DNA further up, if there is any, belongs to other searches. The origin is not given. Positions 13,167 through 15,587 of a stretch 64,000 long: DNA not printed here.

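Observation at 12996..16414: Promoter + 285-nt structured leader + double-DUF2229 protein + HgdC/BcrAD-type activase: an uncharacterised ATP-driven (probably radical / Fe-S) enzyme system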

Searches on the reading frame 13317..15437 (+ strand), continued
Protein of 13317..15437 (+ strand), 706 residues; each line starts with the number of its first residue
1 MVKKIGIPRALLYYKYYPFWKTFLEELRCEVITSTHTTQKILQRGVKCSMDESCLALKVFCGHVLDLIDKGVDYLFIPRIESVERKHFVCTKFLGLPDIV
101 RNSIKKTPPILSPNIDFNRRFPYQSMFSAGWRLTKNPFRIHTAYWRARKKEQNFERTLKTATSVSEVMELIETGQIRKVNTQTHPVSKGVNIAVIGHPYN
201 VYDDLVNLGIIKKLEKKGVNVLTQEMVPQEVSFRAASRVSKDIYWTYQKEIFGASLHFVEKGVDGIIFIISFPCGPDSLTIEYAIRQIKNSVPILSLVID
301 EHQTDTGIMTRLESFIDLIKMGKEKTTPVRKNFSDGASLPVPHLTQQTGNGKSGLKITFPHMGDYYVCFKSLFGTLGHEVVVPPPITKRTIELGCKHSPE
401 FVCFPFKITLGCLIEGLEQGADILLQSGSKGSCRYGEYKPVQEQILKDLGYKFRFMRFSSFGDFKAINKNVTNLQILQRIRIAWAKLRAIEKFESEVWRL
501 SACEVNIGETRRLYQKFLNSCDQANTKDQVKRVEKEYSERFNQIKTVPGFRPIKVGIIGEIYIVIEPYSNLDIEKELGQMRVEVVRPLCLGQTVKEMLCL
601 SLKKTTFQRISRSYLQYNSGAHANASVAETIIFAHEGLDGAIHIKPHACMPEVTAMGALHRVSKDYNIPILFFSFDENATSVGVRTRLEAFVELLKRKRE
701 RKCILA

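Call 65: search_protein_families(library=pfam, proteins=[L018:2326-4998:+, L018:4946-5989:+, L018:5986-6954:+, L018:6951-8012:+, L018:8124-8615:+, L018:9063-9971:+, L018:1083-2258:-, L018:10455-10991:+, L018:11027-12376:+], max_evalue=0.001)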
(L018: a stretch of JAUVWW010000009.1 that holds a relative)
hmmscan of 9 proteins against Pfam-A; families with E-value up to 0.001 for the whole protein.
L018:2326-4998:+ (890 aa): 6 families
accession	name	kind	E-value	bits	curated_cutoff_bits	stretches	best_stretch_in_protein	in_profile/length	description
PF00122.25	E1-E2_ATPase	-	4.6e-50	170.1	28.1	1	117-308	3-181/181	E1-E2 ATPase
PF00689.26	Cation_ATPase_C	-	9.7e-48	162.7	27.3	1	708-880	1-175/175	Cation transporting ATPase, C-terminus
PF00690.31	Cation_ATPase_N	-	3e-23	81.7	20.4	1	8-76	1-69/69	Cation transporter/ATPase, N-terminus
PF00702.32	Hydrolase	-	1.4e-19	71.7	26.4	1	326-639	3-191/191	haloacid dehalogenase-like hydrolase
PF13246.12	Cation_ATPase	-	8.1e-19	67.9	21.7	1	373-461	2-89/91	Cation transport ATPase (P-type)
PF08282.18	Hydrolase_3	-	3.6e-07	30.6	20.9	1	612-664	196-248/255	haloacid dehalogenase-like hydrolase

L018:4946-5989:+ (347 aa): 2 families
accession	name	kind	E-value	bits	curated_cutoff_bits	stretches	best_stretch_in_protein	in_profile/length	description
PF01769.21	MgtE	-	2.2e-28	99.5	27.6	1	216-337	1-125/125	Divalent cation transporter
PF00571.33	CBS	-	1.1e-16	61.4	24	2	95-149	1-55/57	CBS domain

L018:5986-6954:+ (322 aa): 1 family
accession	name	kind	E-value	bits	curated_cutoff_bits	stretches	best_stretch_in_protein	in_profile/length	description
PF09989.15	DUF2229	-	2e-60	204.6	29.4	1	6-224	1-218/218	CoA enzyme activase uncharacterised domain (DUF2229)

L018:6951-8012:+ (353 aa): 2 families
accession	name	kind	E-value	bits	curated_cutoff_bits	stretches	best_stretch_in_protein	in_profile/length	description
PF09989.15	DUF2229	-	1.1e-11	45.2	29.4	2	8-71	10-73/218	CoA enzyme activase uncharacterised domain (DUF2229)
PF06050.19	HGD-D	-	1.1e-06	28.9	28.4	1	135-347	120-341/342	2-hydroxyglutaryl-CoA dehydratase, D-component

L018:8124-8615:+ (163 aa): 1 family
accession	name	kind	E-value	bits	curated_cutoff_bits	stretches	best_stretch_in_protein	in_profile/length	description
PF14584.11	DUF4446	-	1.6e-38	132.5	27.4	1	14-160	3-149/150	Protein of unknown function (DUF4446)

L018:9063-9971:+ (302 aa): 2 families
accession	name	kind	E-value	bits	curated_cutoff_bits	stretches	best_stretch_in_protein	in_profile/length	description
PF19279.4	YegS_C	-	1e-10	42.1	27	1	215-296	77-158/158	YegS C-terminal NAD kinase beta sandwich-like domain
PF00781.29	DAGK_cat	-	8.4e-07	29.1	23.6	1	21-133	13-124/125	Diacylglycerol kinase catalytic domain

L018:1083-2258:- (391 aa): 1 family
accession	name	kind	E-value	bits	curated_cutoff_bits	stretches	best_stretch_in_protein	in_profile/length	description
PF00285.26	Citrate_synt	-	1.7e-131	439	27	1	21-373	1-357/357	Citrate synthase, C-terminal domain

L018:10455-10991:+ (178 aa): 0 families

L018:11027-12376:+ (449 aa): 0 families

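Call 66: search_protein_families(library=pfam, proteins=[P0307, P0203, P0213, P0204], max_evalue=0.001)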
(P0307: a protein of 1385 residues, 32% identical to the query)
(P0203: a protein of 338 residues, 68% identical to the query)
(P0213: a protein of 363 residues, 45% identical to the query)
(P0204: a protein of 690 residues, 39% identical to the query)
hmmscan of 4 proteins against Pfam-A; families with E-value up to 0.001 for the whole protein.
P0307 (1385 aa): 4 families
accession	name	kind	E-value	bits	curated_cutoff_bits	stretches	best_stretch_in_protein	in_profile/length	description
PF01869.26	BcrAD_BadFG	-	6.4e-81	272.3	31.5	2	8-256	1-269/271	BadF/BadG/BcrA/BcrD ATPase family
PF09989.15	DUF2229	-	2.9e-68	230.2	29.4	1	661-874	1-217/218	CoA enzyme activase uncharacterised domain (DUF2229)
PF00480.26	ROK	-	4.5e-06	26.8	22.9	0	316-376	1-63/294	ROK family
PF00370.27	FGGY_N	-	6.8e-05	23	28.8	0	6-35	1-30/245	FGGY family of carbohydrate kinases, N-terminal domain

P0203 (338 aa): 1 family
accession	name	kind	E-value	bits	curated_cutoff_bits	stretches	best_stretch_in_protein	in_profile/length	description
PF09989.15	DUF2229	-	6e-55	186.7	29.4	1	4-240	1-218/218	CoA enzyme activase uncharacterised domain (DUF2229)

P0213 (363 aa): 2 families
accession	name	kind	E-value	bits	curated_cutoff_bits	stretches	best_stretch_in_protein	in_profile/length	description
PF09989.15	DUF2229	-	3.6e-12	46.8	29.4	2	8-69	10-72/218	CoA enzyme activase uncharacterised domain (DUF2229)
PF06050.19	HGD-D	-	1.1e-07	32.3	28.4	1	259-347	249-342/342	2-hydroxyglutaryl-CoA dehydratase, D-component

P0204 (690 aa): 2 families
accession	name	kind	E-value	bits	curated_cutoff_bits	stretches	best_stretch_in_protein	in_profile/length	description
PF09989.15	DUF2229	-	1.9e-58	198.1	29.4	1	6-205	2-218/218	CoA enzyme activase uncharacterised domain (DUF2229)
PF06050.19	HGD-D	-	8e-09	36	28.4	1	234-299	276-342/342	2-hydroxyglutaryl-CoA dehydratase, D-component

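Call 73: search_protein_families(library=pfam, proteins=[L063:9087-10082:+, L063:4823-6004:+, L030:9275-11857:-, L036:3885-4733:+, L036:5059-5940:+, L027:2741-5962:+, L030:11965-13623:-, L030:13620-14012:-, L046:4828-5784:+, L050:11298-12017:+], max_evalue=0.001)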
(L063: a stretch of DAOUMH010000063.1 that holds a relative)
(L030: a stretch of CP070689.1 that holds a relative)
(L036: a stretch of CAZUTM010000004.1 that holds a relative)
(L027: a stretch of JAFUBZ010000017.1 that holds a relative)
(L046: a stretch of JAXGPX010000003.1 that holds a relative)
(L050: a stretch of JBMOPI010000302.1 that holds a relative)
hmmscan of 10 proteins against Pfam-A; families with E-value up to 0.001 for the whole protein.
L063:9087-10082:+ (331 aa): 1 family
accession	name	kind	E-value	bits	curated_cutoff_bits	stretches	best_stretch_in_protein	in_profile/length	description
PF02504.20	FA_synthesis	-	1.4e-99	333.7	29.1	1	2-323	2-323/324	Fatty acid synthesis protein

L063:4823-6004:+ (393 aa): 2 families
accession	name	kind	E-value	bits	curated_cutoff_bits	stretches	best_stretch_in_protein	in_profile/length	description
PF01546.33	Peptidase_M20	-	1.2e-11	45.4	24.6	1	85-347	4-187/206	Peptidase family M20/M25/M40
PF07687.19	M20_dimer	-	2.1e-08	34.5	21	1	173-262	8-99/107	Peptidase dimerisation domain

L030:9275-11857:- (860 aa): 4 families
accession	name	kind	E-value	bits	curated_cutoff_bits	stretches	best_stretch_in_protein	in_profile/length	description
PF03176.21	MMPL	-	1.6e-28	100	20.5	2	231-427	101-302/333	MMPL family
PF12349.14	Sterol-sensing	-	6.6e-11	42.7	22.3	1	727-848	13-140/153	Sterol-sensing domain of SREBP cleavage-activation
PF02460.24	Patched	-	6.9e-11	42.6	23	1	718-842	26-155/156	Patched SSD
PF02355.23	SecD_SecF_C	-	0.00071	19.5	20.5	1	702-802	37-136/189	Protein export membrane protein SecD/SecF, C-terminal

L036:3885-4733:+ (282 aa): 1 family
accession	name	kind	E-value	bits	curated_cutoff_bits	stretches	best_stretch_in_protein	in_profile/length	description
PF01553.26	Acyltransferase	-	5.2e-27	94.7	23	1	65-186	4-131/132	Acyltransferase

L036:5059-5940:+ (293 aa): 1 family
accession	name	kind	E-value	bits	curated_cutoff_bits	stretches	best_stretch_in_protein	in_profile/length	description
PF01553.26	Acyltransferase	-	9.6e-24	84.1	23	1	57-187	3-131/132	Acyltransferase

L027:2741-5962:+ (1073 aa): 6 families
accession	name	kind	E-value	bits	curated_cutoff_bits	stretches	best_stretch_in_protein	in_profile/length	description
PF07993.18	NAD_binding_4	-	8.3e-59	199.3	20.1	1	706-944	1-258/258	Male sterility protein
PF00501.34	AMP-binding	-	1.9e-49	168.9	29.9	1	11-418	2-384/384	AMP-binding enzyme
PF01370.27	Epimerase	-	3.6e-12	46.7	20.9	1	704-919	1-193/240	NAD dependent epimerase/dehydratase family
PF00550.31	PP-binding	-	2.6e-11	44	20.8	1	600-662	3-67/67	Phosphopantetheine attachment site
PF01073.25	3Beta_HSD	-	1.2e-08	34.8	22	1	706-900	2-183/280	3-beta hydroxysteroid dehydrogenase/isomerase family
PF23024.1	AMP-dom_DIP2-like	-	8.4e-06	26.2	27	1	460-571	2-109/110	Disco-interacting protein 2-like, AMP domain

L030:11965-13623:- (552 aa): 10 families
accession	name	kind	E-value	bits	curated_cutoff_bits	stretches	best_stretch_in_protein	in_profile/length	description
PF01436.27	NHL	-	4.4e-43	143.7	20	3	340-367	1-28/28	NHL repeat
PF17170.10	DUF5128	-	2.6e-18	66.7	22.9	2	305-374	54-125/321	6-bladed beta-propeller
PF03783.19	CsgG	-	2.2e-15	57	20.8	1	26-116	5-101/210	Curli production assembly/transport component CsgG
PF08450.18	SGL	-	1.5e-10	41.5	26.3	1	339-469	84-218/246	SMP-30/Gluconolactonase/LRE-like region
PF06739.17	SBBP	-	1.8e-09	37.8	20.5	0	289-310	8-29/38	Beta-propeller repeat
PF25021.1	TEN_NHL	-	1.1e-07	31.6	27.1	0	338-381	139-180/357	Teneurin NHL domain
PF17680.6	FlgO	-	6.8e-05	23.2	22.6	1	30-134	18-117/130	FlgO protein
PF24684.1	Vgb_lyase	-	0.00029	20.2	50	0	296-417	15-126/290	Virginiamycin B lyase family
PF13036.11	LpoB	-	0.0003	21.2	22.3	1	58-117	54-114/147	Peptidoglycan-synthase activator LpoB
PF22701.2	Mala_s_1-like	-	0.00081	19.6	27.5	0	299-402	93-191/195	Mal s 1 allergenic protein-like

L030:13620-14012:- (130 aa): 1 family
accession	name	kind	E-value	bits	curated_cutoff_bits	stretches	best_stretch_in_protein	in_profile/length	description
PF13186.11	SPASM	-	6.2e-08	33.3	21.5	1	5-65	1-63/67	Iron-sulfur cluster-binding domain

L046:4828-5784:+ (318 aa): 3 families
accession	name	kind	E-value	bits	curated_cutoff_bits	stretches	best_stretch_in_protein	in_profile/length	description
PF22570.1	LiaF-TM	-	3.6e-06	28.2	27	1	8-69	3-63/98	LiaF transmembrane domain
PF18917.5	LiaI-LiaF-like_TM1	-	5.9e-06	26.7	27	1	8-48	4-40/42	LiaI-LiaF-like transmembrane region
PF09922.15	LiaF-like_C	-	0.00017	21.9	29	1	236-313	35-113/114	Cell wall-active antibiotics response LiaF, C-terminal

L050:11298-12017:+ (239 aa): 1 family
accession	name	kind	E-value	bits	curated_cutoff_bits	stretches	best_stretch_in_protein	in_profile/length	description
PF01553.26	Acyltransferase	-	2.9e-37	127.9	23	1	61-187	2-132/132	Acyltransferase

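Call 85: find_encoding_contigs(protein=P0203, flank=6000, max_places=4)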
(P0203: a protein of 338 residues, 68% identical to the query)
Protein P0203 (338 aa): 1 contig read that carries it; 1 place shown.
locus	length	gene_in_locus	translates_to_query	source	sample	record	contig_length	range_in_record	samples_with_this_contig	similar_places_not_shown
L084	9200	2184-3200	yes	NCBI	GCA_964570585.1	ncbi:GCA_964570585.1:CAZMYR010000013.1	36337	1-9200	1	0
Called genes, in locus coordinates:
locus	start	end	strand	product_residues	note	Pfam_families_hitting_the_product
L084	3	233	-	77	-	?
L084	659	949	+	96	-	PF00076:RRM_1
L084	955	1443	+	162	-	PF05099:TerB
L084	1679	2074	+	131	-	PF04186:FxsA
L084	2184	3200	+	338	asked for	PF09989:DUF2229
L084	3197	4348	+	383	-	PF09989:DUF2229 (weak), PF06050:HGD-D (weak)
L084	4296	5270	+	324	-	PF01869:BcrAD_BadFG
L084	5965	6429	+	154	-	PF00359:PTS_EIIA_2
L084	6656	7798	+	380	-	PF01933:CofD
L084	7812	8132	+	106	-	PF00381:PTS-HPr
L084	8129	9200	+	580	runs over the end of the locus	PF05524:PEP-utilisers_N, PF00391:PEP-utilizers, PF02896:PEP-utilizers_C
